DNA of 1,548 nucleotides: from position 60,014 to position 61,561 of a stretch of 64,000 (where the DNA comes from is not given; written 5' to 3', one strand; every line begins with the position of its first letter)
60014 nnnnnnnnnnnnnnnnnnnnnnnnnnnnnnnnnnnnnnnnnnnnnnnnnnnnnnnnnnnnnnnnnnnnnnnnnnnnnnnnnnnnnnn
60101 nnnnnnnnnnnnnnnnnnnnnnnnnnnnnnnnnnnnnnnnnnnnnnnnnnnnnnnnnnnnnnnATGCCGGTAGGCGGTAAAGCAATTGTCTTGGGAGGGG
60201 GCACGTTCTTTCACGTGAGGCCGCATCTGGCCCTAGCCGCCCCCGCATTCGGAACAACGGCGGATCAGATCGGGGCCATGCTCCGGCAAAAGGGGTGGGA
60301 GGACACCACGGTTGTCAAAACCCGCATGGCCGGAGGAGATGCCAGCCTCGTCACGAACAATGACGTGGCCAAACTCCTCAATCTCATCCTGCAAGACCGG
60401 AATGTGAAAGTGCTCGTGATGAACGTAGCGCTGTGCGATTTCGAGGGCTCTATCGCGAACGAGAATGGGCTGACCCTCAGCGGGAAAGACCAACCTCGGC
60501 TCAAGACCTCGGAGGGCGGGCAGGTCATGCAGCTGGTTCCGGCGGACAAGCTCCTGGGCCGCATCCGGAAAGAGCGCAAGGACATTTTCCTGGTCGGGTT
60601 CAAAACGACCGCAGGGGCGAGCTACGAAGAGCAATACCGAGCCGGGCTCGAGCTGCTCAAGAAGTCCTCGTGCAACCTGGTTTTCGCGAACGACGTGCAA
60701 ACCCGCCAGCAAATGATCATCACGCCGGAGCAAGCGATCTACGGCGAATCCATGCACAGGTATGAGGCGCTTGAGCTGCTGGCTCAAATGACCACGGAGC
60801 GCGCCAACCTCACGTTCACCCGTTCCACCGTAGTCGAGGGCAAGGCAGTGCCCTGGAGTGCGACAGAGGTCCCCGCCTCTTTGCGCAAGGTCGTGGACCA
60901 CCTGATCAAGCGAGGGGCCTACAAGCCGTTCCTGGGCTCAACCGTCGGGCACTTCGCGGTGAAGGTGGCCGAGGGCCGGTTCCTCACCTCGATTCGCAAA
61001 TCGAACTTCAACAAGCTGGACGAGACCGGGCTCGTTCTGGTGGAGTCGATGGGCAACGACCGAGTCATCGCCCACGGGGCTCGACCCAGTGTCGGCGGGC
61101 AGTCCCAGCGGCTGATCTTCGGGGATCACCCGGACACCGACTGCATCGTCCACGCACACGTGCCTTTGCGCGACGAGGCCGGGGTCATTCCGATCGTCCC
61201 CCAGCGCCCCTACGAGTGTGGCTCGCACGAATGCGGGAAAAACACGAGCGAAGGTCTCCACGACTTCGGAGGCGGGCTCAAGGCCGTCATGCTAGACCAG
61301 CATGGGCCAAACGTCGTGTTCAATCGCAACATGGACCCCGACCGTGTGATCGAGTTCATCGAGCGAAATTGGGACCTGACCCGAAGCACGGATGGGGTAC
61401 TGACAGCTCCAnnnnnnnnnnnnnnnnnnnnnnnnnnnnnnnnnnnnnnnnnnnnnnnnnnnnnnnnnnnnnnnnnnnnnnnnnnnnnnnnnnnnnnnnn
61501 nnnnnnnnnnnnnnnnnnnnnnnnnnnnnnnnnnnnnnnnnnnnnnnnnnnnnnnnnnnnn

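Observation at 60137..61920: Novel fusion of a CoaB-like ligase domain and a class II aldolase-like domain, co-transcribed with a NudC-like Nudix hydrolase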

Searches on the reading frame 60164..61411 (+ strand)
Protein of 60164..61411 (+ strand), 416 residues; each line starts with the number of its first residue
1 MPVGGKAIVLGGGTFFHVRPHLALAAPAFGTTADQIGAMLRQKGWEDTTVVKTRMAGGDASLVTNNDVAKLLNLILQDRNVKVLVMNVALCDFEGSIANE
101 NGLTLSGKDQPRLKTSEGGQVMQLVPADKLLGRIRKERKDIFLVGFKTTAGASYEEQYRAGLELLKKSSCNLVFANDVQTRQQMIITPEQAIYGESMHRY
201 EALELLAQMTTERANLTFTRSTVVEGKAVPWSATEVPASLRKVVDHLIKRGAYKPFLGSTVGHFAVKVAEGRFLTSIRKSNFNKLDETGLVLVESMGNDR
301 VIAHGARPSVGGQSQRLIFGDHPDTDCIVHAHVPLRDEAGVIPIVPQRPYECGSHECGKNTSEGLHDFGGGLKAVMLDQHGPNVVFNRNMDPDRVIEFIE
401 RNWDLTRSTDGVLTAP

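Call 3: search_protein_families(library=pfam, proteins=[window:60164-61411:+], max_evalue=1)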
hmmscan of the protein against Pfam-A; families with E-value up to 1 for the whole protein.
window:60164-61411:+ (416 aa): 3 families
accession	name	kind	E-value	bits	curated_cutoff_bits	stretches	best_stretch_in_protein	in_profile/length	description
PF00596.27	Aldolase_II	-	1.2e-07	32.3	22.2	1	259-334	18-93/183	Class II Aldolase and Adducin N-terminal domain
PF04127.22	DFP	-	3.3e-07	30.7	22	1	6-185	5-176/186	DNA/pantothenate metabolism flavoprotein C-terminal domain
PF00549.24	Ligase_CoA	-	0.024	15.2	24.5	1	30-89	5-59/128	CoA-ligase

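Call 4: search_protein_families(library=phrogs, proteins=[window:60164-61411:+], max_evalue=0.1)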
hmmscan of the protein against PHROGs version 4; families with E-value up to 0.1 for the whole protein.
window:60164-61411:+ (416 aa): 3 families
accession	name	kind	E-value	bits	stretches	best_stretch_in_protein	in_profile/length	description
phrog_35624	-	unknown function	1.8e-41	143.1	1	6-196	3-185/210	-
phrog_13212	-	unknown function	0.013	16.1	1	259-334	20-93/210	-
phrog_5996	-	unknown function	0.038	15.2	1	58-101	22-65/93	-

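Call 5: search_protein_families(library=ncbifam, proteins=[window:60164-61411:+], max_evalue=1)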
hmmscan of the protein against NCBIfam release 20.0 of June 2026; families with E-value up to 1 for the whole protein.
window:60164-61411:+ (416 aa): 7 families
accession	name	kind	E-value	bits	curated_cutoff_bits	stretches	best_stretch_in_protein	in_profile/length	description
NF005231.0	PRK06732.1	equivalog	6.1e-07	29.5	265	1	106-180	117-191/229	phosphopantothenate--cysteine ligase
TIGR00521.1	coaBC_dfp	equivalog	6.3e-07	28.8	219.7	1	80-184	266-356/392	bifunctional phosphopantothenoylcysteine decarboxylase/phosphopantothenate--cysteine ligase CoaBC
TIGR02114.1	coaB_strep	equivalog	0.00057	19.7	217.2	1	103-179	114-190/228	phosphopantothenate--cysteine ligase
NF007199.0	PRK09620.1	equivalog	0.011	15.2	248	1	71-179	78-184/229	hypothetical protein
NF043034.1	OxoTetrPhDc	equivalog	0.016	15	250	1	258-333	24-95/205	3-oxo-tetronate 4-phosphate decarboxylase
NF006672.0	PRK09220.1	equivalog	0.11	11.9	226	1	257-334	28-103/209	methylthioribulose 1-phosphate dehydratase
NF005123.0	PRK06557.1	subfamily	0.19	11.3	251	0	281-333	54-104/223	L-ribulose-5-phosphate 4-epimerase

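Call 6: search_solved_structures(query=window:60164-61411:+, max_evalue=10, show_alignments=3)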
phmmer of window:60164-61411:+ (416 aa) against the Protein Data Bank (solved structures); distinct sequences matched with E-value up to 10: 4.
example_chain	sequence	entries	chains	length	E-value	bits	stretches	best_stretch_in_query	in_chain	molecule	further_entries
2g0t_A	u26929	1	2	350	0.14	14.5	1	256-349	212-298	conserved hypothetical protein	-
2gk4_A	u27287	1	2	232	0.22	13.9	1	108-195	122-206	conserved hypothetical protein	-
2irp_A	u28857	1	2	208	0.95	11.8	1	254-349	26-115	Putative aldolase class 2 protein aq_1979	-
1e46_P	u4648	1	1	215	1.7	11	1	259-333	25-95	L-FUCULOSE 1-PHOSPHATE ALDOLASE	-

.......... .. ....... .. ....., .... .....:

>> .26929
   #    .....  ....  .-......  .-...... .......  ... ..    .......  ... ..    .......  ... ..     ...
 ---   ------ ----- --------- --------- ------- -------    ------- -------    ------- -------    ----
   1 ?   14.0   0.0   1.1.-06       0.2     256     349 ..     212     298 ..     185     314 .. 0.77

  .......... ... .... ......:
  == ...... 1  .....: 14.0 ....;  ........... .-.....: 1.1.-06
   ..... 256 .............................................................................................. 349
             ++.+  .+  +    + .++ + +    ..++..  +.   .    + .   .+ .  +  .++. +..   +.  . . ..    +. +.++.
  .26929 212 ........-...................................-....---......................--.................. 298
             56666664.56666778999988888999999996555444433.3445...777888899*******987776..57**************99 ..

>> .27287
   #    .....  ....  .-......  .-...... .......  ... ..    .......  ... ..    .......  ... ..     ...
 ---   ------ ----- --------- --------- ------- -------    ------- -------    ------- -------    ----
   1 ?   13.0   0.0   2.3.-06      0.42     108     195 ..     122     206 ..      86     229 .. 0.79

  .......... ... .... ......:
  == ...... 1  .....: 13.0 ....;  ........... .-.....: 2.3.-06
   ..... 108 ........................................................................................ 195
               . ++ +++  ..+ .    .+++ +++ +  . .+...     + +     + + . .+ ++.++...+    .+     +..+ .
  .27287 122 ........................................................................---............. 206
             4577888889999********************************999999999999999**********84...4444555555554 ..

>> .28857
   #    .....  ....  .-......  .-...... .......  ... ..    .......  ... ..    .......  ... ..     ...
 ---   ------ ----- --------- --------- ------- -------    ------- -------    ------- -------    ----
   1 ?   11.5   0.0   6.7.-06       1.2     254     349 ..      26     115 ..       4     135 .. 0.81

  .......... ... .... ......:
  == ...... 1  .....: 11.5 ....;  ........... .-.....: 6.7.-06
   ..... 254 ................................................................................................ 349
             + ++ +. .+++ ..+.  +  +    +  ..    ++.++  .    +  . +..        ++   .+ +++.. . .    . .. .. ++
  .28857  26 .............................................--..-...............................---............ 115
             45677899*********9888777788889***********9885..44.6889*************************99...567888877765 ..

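Call 7: search_dna_similar(query=window:60164-61411:+, collection=phages, mode=protein, max_rows=40)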
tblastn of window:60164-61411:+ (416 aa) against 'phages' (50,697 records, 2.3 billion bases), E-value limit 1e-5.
Records with a match: 40; places in all: 40; records where one place covers at least 80% of the query: 1.
Best place of each record, by identity: <60% 40.
By first word of the organism name: Pseudomonas 28; Caulobacter 9; Bertelyvirus 2; uncultured 1.
By host as written in the record: Pseudomonas syringae pv. actinidiae 16; Caulobacter vibrioides CB15 11; - 3; Pseudomonas syringae pv. actinidiae ICMP 18800 2; Pseudomonas syringae pv. actinidiae K7#8 2; Pseudomonas fluorescens SA1 2; Pseudomonas poae Z9_5 1; Pseudomonas syringae 1; and 2 more.
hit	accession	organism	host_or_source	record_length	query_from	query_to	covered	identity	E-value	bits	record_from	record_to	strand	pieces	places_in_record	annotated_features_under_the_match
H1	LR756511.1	uncultured phage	metagenomic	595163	6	414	98%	50.8%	7e-129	415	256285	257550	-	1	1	record has no annotation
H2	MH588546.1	Caulobacter phage CcrBL9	Caulobacter vibrioides CB15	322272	5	216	51%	40.6%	9e-37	148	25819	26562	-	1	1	hypothetical protein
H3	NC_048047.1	Caulobacter phage CcrBL9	Caulobacter vibrioides CB15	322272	5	216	51%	40.6%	9e-37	148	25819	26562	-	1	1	hypothetical protein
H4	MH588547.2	Caulobacter phage CcrSC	Caulobacter vibrioides CB15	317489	5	213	50%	40.5%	5e-37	149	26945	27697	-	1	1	hypothetical protein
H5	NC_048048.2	Caulobacter phage CcrSC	Caulobacter vibrioides CB15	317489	5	213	50%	40.5%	5e-37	149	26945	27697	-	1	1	hypothetical protein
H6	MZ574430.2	Caulobacter phage C2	Caulobacter vibrioides CB15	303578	5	191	45%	41.8%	1e-32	136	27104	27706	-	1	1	hypothetical protein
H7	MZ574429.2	Caulobacter phage C1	Caulobacter vibrioides CB15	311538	5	191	45%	41.8%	1e-32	136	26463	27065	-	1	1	hypothetical protein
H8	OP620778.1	Bertelyvirus sp.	Caulobacter vibrioides CB15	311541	5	191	45%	41.8%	1e-32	136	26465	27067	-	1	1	hypothetical protein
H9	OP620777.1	Bertelyvirus sp.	Caulobacter vibrioides CB15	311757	5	191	45%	41.8%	1e-32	136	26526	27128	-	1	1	hypothetical protein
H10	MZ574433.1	Caulobacter phage RB23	Caulobacter vibrioides CB15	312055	5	191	45%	41.8%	1e-32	136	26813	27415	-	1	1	hypothetical protein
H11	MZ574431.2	Caulobacter phage J4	Caulobacter vibrioides CB15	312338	5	191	45%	41.8%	1e-32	136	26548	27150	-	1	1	hypothetical protein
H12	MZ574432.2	Caulobacter phage BL47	Caulobacter vibrioides CB15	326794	5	191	45%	41.8%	1e-32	136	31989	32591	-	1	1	hypothetical protein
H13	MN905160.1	Pseudomonas phage PE09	Pseudomonas syringae pv. actinidiae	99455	5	192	45%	41.0%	1e-34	142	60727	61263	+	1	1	hypothetical protein (x2)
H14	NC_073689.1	Pseudomonas phage PE09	Pseudomonas syringae pv. actinidiae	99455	5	192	45%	41.0%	1e-34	142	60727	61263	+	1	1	hypothetical protein (x2)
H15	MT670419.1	Pseudomonas phage phiPsa315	Pseudomonas syringae pv. actinidiae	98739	6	192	45%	41.2%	5e-35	143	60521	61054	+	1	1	hypothetical protein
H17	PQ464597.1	Pseudomonas phage Milchi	Pseudomonas poae Z9_5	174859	1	187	45%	41.0%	3e-34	141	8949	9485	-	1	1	hypothetical protein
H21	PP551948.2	Pseudomonas phage UNO-G1W1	Pseudomonas fluorescens Migula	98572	3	192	46%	39.3%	5e-30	128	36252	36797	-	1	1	hypothetical protein (x2)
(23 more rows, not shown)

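Call 8: find_homologous_proteins(query=window:60164-61411:+)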
Query window:60164-61411:+ (416 aa): 3417 proteins with E <= 0.001 among 8000 candidates; the best 120 are listed.
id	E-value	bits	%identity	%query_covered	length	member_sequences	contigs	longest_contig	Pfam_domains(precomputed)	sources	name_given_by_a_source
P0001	1.5e-278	942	100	100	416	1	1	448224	PF00596.28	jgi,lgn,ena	-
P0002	1.1e-190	652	70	99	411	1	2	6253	PF00596.28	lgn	-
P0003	8.2e-187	639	69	100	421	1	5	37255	PF00596.28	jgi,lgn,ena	-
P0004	3.7e-180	617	68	100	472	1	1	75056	PF00596.28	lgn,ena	-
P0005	5.2e-177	607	67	99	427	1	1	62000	PF00596.28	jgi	jgi:hypothetical protein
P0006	1.6e-175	602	66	99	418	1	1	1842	PF00596.28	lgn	-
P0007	9.0e-171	587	65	98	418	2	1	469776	PF00596.28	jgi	jgi:hypothetical protein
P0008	4.8e-169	581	63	100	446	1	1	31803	PF00596.28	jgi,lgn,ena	-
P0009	1.3e-167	576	65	100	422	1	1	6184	PF00596.28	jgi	jgi:hypothetical protein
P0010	1.9e-166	572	63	97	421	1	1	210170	PF00596.28,PF04127.23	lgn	-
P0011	4.4e-160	551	61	99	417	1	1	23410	PF00596.28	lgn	-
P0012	2.6e-156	539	61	99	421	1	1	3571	PF00596.28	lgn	-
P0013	5.0e-156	538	62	96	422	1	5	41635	PF00596.28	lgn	-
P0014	8.9e-155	534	62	98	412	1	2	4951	PF00596.28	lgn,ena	-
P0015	4.6e-154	532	60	98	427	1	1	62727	PF00596.28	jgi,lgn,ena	-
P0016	6.2e-154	531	60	98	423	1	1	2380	PF00596.28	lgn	-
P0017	1.6e-153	530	63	97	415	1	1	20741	PF00596.28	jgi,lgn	jgi:hypothetical protein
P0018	1.9e-153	530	61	96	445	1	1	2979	PF00596.28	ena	-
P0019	4.9e-153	528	60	99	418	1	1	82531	PF00596.28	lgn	-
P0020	6.5e-153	528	62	97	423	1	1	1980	PF00596.28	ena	-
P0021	2.9e-152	526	60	98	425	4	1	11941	PF00596.28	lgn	-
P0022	4.3e-152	525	60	98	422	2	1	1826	PF00596.28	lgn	-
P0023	1.5e-151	523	61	97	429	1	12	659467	PF00596.28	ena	-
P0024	3.5e-151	522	62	97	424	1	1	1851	PF00596.28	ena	-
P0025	8.1e-151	521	60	97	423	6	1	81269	PF00596.28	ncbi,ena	-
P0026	4.0e-150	519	59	99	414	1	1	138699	PF00596.28,PF04127.23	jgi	jgi:hypothetical protein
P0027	4.6e-150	518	60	97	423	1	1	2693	PF00596.28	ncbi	ncbi:MAG: class II aldolase/adducin family protein [Minicystis sp.]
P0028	1.4e-149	517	59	97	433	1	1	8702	PF00596.28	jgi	jgi:DNA / pantothenate metabolism flavoprotein/Class II Aldolase and Adducin N-terminal domain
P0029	2.7e-149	516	59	97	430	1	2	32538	PF00596.28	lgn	-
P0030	4.7e-149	515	59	97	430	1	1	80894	PF00596.28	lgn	-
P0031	6.7e-149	515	59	99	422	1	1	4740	PF00596.28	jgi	jgi:hypothetical protein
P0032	7.2e-149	514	59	98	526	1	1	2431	PF00596.28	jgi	-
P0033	7.4e-149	514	59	97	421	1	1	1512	PF00596.28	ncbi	-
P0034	7.9e-149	514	60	96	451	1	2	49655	PF00596.28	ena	-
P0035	9.2e-149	514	59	98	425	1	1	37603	PF00596.28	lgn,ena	-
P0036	1.3e-148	514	61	97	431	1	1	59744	PF00596.28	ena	-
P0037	1.6e-148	513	60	97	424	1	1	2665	PF00596.28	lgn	-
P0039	7.1e-148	511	57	98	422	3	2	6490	PF00596.28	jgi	jgi:hypothetical protein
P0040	7.3e-148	511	59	97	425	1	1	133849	PF00596.28,PF04127.23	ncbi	ncbi:MAG: phosphopantothenoylcysteine decarboxylase [Polyangiaceae bacterium]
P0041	1.5e-147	510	59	96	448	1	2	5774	PF00596.28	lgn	-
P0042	1.6e-147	510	59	97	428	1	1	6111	PF00596.28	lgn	-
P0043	2.0e-147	510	58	98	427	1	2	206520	PF00596.28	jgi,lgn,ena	jgi:hypothetical protein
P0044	2.7e-147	509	59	97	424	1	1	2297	PF00596.28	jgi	jgi:hypothetical protein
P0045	3.2e-147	509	58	97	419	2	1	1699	PF00596.28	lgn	-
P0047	9.0e-147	508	58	97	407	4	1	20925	PF00596.28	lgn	-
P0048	1.1e-146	507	59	97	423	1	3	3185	PF00596.28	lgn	-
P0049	1.7e-146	507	58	97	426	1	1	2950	PF00596.28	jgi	jgi:hypothetical protein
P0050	2.0e-146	506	58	98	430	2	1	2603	PF00596.28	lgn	-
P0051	2.4e-146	506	59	97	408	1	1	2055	PF00596.28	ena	-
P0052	2.5e-146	506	59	97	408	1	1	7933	PF00596.28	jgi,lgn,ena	-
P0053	3.0e-146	506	60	97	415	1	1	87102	PF00596.28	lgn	-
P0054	3.2e-146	506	59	99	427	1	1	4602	PF00596.28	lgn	-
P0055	3.2e-146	506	59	97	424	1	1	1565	PF00596.28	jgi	jgi:hypothetical protein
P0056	3.8e-146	505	58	97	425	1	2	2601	PF00596.28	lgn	-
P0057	5.2e-146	505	58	98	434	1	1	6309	PF00596.28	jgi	jgi:DNA / pantothenate metabolism flavoprotein/Class II Aldolase and Adducin N-terminal domain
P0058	6.5e-146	505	58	98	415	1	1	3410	PF00596.28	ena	-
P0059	8.3e-146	504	58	99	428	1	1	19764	PF00596.28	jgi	jgi:hypothetical protein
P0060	2.2e-145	503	58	97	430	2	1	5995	PF00596.28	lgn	-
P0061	2.4e-145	503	58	98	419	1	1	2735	PF00596.28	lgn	-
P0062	3.2e-145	502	59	97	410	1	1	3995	PF00596.28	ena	-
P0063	3.4e-145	502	58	97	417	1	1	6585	PF00596.28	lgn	-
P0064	3.4e-145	502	58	97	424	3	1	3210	PF00596.28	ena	-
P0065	5.5e-145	502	59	97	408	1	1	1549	PF00596.28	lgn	-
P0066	5.9e-145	502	58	96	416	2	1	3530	PF00596.28,PF04127.23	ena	-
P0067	6.7e-145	501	57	97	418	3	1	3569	PF00596.28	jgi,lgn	jgi:hypothetical protein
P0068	1.4e-144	500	58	97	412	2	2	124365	PF00596.28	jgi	jgi:hypothetical protein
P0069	1.7e-144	500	57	99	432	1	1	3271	PF00596.28,PF04127.23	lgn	-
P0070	1.7e-144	500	57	98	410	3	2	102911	PF00596.28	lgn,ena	-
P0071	1.9e-144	500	57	100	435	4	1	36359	PF00596.28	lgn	-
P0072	2.0e-144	500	57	98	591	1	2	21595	PF00596.28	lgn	-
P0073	2.6e-144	499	57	98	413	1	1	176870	PF00596.28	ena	-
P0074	2.8e-144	499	58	97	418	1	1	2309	PF00596.28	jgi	jgi:hypothetical protein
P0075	3.9e-144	499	56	98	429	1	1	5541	PF00596.28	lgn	-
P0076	4.3e-144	499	59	97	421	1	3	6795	PF00596.28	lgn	-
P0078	1.3e-143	497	55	98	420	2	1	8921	PF00596.28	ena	-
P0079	1.4e-143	497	57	98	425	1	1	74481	PF00596.28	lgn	-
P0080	1.6e-143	497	56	97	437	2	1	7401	PF00596.28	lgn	-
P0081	1.7e-143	497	60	96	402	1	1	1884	PF00596.28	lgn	-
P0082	2.1e-143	496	55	98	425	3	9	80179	PF00596.28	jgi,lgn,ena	jgi:hypothetical protein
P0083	2.6e-143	496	55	98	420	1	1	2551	PF00596.28,PF04127.23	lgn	-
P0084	2.8e-143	496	58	98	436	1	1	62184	PF00596.28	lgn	-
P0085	3.3e-143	496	58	98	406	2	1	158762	PF00596.28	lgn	-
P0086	3.6e-143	496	58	98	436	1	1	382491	PF00596.28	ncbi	-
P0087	3.9e-143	496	58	98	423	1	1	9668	PF00596.28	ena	-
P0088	4.1e-143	495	58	98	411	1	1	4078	PF00596.28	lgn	-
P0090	4.8e-143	495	59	96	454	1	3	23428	PF00596.28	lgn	-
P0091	4.9e-143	495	55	98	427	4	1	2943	PF00596.28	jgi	jgi:hypothetical protein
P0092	4.9e-143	495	58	97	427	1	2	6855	PF00596.28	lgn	-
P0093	6.3e-143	495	58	98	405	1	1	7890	PF00596.28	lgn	-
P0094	6.8e-143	495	57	97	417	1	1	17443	PF00596.28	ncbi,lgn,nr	ncbi:MAG: hypothetical protein HOV80_09385 [Polyangiaceae bacterium]|nr:hypothetical protein [Polyan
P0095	8.9e-143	494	58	97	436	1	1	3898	PF00596.28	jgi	jgi:hypothetical protein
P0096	1.0e-142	494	57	98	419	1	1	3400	PF00596.28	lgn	-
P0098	2.3e-142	493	55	98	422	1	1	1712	PF00596.28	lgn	-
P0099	2.4e-142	493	57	97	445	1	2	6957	PF00596.28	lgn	-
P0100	2.6e-142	493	58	98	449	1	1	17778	PF00596.28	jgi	jgi:hypothetical protein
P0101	3.3e-142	493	55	98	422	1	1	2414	PF00596.28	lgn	-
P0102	3.5e-142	492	57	98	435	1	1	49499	PF00596.28,PF04127.23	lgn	-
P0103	3.8e-142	492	57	97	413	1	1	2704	PF00596.28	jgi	jgi:hypothetical protein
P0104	4.0e-142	492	58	97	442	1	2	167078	PF00596.28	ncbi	-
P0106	6.7e-142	492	58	97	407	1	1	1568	PF00596.28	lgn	-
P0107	6.7e-142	491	57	97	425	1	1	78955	PF00596.28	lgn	-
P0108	7.5e-142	491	57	98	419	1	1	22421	PF00596.28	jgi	jgi:hypothetical protein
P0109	7.8e-142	491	56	97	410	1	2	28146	PF00596.28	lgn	-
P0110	8.4e-142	491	57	98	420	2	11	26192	PF00596.28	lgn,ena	-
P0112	9.3e-142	491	57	97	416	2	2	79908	PF00596.28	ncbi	-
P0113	1.0e-141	491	56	98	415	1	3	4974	PF00596.28,PF04127.23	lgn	-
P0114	1.2e-141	491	55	98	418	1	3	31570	PF00596.28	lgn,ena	-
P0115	1.3e-141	491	59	97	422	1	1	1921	PF00596.28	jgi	jgi:hypothetical protein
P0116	1.7e-141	490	56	99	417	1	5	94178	PF00596.28,PF04127.23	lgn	-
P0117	1.7e-141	490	58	98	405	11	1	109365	PF00596.28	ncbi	-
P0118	2.0e-141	490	57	98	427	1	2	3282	PF00596.28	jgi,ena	-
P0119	2.0e-141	490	59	97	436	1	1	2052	PF00596.28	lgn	-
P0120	2.1e-141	490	57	97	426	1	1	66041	PF00596.28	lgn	-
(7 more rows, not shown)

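Call 9: find_encoding_contigs(protein=P0001, flank=10000, max_places=3)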
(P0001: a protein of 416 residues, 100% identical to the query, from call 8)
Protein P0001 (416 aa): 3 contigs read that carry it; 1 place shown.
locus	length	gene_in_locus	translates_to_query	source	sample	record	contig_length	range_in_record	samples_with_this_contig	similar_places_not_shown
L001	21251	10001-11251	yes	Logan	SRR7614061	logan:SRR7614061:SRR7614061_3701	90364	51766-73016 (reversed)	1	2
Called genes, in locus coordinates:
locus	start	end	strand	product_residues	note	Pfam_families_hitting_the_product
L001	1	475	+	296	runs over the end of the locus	-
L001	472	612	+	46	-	-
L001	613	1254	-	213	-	-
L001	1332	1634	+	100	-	-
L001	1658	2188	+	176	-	PF11750:DUF3307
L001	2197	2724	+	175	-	-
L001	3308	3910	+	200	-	-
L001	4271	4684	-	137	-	-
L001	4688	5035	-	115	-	-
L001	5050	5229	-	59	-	-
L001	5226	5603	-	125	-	-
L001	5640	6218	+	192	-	PF01844:HNH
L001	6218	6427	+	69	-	-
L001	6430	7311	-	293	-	-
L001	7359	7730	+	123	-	-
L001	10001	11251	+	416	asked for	PF00596:Aldolase_II (faint)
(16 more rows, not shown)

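Call 10: find_encoding_contigs(protein=P0040, flank=10000, max_places=3)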
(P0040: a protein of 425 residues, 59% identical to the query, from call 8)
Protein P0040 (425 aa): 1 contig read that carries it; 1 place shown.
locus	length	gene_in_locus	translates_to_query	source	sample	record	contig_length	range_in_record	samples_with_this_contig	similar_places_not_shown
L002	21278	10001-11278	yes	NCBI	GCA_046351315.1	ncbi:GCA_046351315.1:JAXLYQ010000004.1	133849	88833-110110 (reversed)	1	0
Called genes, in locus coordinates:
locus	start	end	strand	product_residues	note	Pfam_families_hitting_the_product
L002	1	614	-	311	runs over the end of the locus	-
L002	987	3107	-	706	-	-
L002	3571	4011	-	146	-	-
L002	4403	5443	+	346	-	PF02518:HATPase_c, PF00072:Response_reg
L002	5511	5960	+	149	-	-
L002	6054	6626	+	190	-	-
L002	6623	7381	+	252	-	-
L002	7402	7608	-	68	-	-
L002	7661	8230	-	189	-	PF04116:FA_hydroxylase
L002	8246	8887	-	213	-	PF00440:TetR_N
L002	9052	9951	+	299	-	PF00126:HTH_1, PF03466:LysR_substrate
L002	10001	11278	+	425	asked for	PF04127:DFP (faint), PF00596:Aldolase_II (weak)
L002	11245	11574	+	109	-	-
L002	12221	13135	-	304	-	PF01007:IRK (weak), PF07885:Ion_trans_2, PF17655:IRK_C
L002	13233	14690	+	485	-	PF02805:Ada_Zn_binding, PF12833:HTH_18, PF00165:HTH_AraC (weak), PF06029:AlkA_N, PF00730:HhH-GPD (weak)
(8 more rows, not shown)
